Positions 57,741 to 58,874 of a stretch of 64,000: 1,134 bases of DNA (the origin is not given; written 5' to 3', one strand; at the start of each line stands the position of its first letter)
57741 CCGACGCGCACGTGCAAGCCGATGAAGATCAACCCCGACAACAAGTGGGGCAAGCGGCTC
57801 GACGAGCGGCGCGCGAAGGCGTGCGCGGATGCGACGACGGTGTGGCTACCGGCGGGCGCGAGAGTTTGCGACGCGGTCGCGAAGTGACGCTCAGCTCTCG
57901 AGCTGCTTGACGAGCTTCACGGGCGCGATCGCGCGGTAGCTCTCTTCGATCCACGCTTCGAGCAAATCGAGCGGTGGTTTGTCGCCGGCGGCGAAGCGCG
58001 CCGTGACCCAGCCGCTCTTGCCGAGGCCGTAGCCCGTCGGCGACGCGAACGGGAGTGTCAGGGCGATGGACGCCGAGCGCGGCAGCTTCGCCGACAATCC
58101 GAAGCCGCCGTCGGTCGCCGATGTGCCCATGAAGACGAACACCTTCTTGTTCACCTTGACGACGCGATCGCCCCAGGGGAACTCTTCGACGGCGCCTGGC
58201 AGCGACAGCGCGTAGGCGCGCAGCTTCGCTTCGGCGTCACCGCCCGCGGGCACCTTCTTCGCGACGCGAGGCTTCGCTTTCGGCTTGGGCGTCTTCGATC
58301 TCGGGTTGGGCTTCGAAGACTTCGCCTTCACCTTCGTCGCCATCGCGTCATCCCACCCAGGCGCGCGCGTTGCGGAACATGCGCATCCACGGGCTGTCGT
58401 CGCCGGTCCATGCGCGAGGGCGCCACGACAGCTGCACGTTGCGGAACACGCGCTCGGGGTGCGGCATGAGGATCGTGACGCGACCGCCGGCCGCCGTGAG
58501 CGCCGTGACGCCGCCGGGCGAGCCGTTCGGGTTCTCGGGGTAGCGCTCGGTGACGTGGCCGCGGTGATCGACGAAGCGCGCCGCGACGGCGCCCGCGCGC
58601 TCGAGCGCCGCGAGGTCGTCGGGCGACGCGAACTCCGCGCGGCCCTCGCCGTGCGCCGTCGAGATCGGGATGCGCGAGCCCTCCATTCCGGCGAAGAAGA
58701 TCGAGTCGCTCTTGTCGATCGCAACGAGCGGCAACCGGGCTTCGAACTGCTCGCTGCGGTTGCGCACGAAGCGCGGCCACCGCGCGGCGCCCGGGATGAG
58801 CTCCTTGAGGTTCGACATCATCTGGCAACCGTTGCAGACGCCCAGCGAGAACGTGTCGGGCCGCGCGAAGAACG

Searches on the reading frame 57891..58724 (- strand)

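Call 14: search_protein_families(library=pfam, proteins=[window:57891-58724:-], max_evalue=0.01)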
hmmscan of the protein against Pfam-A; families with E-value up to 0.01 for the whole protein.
window:57891-58724:- (277 aa): 1 family
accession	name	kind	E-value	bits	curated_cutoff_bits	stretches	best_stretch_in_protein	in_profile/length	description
PF04237.18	YjbR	-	3.5e-12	47.2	30.1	1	173-264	1-87/88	YjbR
